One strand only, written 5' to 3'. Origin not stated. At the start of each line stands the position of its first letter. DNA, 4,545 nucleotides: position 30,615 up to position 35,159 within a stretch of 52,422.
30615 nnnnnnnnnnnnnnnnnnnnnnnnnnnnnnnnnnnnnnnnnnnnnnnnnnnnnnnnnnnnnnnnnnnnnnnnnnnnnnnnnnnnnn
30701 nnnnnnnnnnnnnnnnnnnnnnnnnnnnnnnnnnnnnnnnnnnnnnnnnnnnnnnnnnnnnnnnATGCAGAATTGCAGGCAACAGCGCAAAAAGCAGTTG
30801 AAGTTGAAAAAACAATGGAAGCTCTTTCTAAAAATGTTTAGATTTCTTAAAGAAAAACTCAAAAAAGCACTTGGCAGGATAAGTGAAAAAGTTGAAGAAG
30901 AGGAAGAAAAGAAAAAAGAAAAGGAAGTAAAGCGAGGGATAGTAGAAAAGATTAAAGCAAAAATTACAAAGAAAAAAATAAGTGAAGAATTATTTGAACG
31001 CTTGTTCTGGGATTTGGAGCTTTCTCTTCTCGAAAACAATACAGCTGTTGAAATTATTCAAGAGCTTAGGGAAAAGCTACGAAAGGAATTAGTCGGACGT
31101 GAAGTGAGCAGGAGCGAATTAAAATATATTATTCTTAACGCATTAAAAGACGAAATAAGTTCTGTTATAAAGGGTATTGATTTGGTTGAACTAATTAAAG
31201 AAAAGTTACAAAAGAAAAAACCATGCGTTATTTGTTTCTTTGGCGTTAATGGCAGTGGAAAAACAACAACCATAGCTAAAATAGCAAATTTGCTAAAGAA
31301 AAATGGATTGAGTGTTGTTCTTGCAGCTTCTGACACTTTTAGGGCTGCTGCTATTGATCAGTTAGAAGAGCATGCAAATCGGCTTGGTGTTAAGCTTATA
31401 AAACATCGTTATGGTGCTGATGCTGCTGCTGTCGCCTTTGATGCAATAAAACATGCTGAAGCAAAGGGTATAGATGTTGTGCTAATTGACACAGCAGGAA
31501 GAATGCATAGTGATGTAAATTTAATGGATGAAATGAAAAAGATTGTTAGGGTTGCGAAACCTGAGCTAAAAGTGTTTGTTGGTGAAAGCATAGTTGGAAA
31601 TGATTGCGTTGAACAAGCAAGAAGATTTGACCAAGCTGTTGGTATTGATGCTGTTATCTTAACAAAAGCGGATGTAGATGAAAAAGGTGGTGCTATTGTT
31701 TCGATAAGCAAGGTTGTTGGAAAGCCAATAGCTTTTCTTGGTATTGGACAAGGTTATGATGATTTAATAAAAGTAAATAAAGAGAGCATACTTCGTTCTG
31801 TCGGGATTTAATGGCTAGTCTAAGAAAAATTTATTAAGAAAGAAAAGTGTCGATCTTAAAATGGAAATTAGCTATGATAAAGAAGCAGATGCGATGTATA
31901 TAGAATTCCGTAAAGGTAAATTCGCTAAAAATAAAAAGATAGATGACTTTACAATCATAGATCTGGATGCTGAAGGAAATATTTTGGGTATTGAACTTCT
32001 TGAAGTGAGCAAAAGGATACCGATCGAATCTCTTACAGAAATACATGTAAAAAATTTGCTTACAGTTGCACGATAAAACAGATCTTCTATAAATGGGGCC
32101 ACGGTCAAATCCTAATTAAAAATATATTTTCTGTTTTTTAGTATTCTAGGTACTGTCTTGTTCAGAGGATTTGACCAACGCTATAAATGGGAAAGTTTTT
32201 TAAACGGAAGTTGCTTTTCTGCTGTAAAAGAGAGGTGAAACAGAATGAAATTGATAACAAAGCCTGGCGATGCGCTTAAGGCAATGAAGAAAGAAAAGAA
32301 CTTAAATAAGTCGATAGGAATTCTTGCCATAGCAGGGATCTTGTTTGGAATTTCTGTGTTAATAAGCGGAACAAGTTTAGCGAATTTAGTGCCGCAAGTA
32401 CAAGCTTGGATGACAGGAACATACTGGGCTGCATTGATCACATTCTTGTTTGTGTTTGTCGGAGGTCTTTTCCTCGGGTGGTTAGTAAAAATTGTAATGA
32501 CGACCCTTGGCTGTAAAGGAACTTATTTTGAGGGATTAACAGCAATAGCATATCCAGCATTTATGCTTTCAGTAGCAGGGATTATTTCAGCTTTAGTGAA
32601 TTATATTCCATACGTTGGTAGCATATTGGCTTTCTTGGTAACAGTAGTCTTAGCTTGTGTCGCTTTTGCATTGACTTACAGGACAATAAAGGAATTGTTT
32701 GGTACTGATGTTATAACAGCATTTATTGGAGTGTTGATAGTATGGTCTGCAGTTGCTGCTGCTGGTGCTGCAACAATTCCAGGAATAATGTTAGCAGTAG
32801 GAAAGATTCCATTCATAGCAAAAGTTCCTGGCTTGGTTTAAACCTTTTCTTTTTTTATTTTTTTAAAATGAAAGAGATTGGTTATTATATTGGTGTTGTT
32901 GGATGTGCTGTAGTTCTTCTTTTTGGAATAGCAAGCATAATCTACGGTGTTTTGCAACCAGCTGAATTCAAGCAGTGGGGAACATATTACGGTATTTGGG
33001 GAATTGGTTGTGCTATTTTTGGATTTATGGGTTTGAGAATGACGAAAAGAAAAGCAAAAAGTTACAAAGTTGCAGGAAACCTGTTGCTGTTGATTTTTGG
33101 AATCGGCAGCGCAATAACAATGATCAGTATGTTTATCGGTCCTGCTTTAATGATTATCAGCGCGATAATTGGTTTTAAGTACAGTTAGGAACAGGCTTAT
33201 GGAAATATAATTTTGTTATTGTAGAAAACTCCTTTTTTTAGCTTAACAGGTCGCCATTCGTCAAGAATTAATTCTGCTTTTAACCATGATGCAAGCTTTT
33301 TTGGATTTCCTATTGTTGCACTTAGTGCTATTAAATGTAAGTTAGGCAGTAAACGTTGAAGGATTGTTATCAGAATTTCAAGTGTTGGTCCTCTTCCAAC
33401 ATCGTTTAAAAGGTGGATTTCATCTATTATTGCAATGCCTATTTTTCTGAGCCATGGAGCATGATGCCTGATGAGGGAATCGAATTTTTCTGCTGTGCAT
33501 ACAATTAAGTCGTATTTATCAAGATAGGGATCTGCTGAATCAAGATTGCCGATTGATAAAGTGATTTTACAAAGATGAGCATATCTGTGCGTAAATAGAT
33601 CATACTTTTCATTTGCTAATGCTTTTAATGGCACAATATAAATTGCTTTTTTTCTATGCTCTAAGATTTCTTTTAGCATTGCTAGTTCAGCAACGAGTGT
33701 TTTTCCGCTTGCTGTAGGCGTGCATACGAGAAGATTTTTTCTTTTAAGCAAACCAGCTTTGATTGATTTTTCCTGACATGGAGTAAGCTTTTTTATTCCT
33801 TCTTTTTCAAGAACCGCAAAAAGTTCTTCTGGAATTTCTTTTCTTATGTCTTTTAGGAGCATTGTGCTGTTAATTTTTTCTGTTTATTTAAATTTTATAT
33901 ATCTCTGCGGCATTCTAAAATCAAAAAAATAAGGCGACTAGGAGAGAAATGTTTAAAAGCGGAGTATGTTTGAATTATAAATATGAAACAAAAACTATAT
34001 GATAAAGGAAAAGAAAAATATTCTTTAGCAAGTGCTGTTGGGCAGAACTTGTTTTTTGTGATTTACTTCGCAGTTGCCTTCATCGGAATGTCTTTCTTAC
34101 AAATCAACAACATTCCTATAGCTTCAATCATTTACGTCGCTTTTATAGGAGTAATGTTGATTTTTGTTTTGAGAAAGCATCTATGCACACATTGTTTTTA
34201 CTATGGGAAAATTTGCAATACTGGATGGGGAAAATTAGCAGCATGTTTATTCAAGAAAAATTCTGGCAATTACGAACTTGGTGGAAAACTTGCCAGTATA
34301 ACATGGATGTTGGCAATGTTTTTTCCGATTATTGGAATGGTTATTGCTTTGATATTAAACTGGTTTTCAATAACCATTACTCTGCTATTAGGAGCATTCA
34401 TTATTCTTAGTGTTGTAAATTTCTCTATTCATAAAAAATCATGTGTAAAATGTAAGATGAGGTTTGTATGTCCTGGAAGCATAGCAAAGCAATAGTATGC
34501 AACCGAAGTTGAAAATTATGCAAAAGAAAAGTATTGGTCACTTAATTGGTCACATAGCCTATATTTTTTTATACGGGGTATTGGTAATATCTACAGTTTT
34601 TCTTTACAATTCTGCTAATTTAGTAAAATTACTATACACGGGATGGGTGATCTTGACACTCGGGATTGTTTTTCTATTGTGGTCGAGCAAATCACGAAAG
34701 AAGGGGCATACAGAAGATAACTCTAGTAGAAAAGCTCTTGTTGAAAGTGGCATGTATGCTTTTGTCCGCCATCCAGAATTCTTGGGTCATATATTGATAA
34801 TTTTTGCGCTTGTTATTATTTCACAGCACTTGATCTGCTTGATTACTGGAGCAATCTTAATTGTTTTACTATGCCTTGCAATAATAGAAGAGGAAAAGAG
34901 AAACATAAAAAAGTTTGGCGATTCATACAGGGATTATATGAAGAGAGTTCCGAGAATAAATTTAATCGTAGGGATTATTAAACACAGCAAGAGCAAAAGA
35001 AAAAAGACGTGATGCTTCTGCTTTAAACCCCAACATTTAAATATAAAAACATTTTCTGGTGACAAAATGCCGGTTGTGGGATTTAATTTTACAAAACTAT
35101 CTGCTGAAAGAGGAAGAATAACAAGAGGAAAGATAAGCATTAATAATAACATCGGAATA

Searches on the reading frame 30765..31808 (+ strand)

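Call 47: search_protein_families(library=pfam, proteins=[window:30765-31808:+], max_evalue=0.001)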
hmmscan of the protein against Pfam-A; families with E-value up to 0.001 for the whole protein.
window:30765-31808:+ (348 aa): 10 families
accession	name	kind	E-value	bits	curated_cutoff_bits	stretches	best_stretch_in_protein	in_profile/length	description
PF00448.28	SRP54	-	7.7e-71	238.2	22.7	1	154-344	2-192/196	SRP54-type protein, GTPase domain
PF02881.24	SRP54_N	-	2.5e-08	34.4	22.4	1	62-120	4-68/75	SRP54-type protein, helical bundle domain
PF13604.12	AAA_30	-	1.5e-06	28.5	27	1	152-259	17-110/191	AAA domain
PF13401.12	AAA_22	-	1.3e-05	25.9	27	1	155-262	7-109/130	AAA domain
PF13207.12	AAA_17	-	3.3e-05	24.6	27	1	159-272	1-108/136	AAA domain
PF13245.12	AAA_19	-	6.1e-05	23.6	25.1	1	155-248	13-103/134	AAA domain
PF06414.18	Zeta_toxin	-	7.6e-05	22.7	22.3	1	147-246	10-105/199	Zeta toxin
PF03308.22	MeaB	-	8.2e-05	22.2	23.1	1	153-264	33-154/273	Methylmalonyl Co-A mutase-associated GTPase MeaB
PF13671.12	AAA_33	-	0.00061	20.5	27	0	155-255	1-89/143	AAA domain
PF25199.1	nSTAND_NTPase5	-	0.00065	20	34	0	140-205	28-95/145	Novel STAND NTPase 5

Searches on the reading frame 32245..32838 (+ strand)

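Call 47: search_protein_families(library=pfam, proteins=[window:32245-32838:+], max_evalue=0.001)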
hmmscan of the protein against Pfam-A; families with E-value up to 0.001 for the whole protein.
window:32245-32838:+ (198 aa): 1 family
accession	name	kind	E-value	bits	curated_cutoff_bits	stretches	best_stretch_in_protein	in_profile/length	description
PF04893.22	Yip1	-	5.5e-11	43.1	28.6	1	2-172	2-168/173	Yip1 domain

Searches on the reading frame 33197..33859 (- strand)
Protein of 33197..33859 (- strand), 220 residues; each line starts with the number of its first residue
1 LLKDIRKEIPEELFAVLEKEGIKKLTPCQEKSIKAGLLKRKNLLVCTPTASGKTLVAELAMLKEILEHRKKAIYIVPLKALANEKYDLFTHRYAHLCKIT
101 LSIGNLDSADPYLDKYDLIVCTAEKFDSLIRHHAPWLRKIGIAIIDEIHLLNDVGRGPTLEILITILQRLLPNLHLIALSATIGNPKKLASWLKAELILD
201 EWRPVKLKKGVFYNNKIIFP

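Call 47: search_protein_families(library=pfam, proteins=[window:33197-33859:-], max_evalue=0.001)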
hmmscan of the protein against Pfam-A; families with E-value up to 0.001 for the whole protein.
window:33197-33859:- (220 aa): 3 families
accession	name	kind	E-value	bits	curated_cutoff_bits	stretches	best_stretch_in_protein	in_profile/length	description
PF00270.35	DEAD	-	5.7e-31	107.9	26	1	26-187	1-165/167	DEAD/DEAH box helicase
PF22527.2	DEXQc_Suv3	-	1.7e-10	41.1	27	1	35-163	8-117/154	DEXQ-box helicase domain of Suv3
PF04851.21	ResIII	-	6.7e-10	39.6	22.5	1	24-183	3-162/164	Type III restriction enzyme, res subunit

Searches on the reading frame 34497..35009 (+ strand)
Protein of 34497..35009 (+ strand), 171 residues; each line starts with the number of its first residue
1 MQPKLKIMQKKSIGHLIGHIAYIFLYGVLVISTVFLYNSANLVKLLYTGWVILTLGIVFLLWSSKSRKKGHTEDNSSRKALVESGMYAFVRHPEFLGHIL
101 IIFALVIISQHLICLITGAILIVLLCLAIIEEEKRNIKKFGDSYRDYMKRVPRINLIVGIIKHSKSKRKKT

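Call 47: search_protein_families(library=pfam, proteins=[window:34497-35009:+], max_evalue=0.001)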
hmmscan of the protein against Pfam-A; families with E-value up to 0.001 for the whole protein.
window:34497-35009:+ (171 aa): 4 families
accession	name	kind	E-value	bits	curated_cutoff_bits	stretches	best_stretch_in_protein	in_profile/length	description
PF06966.17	DUF1295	-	1.8e-10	41.2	20.4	1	33-151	104-235/235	Protein of unknown function (DUF1295)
PF04191.18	PEMT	-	8.9e-09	36.2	25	1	47-140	4-102/105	Phospholipid methyltransferase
PF04140.19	ICMT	-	1.9e-07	31.8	24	1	77-135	31-91/95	Isoprenylcysteine carboxyl methyltransferase (ICMT) family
PF01222.22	ERG4_ERG24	-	9.7e-05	21.7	27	1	79-157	349-428/432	Ergosterol biosynthesis ERG4/ERG24 family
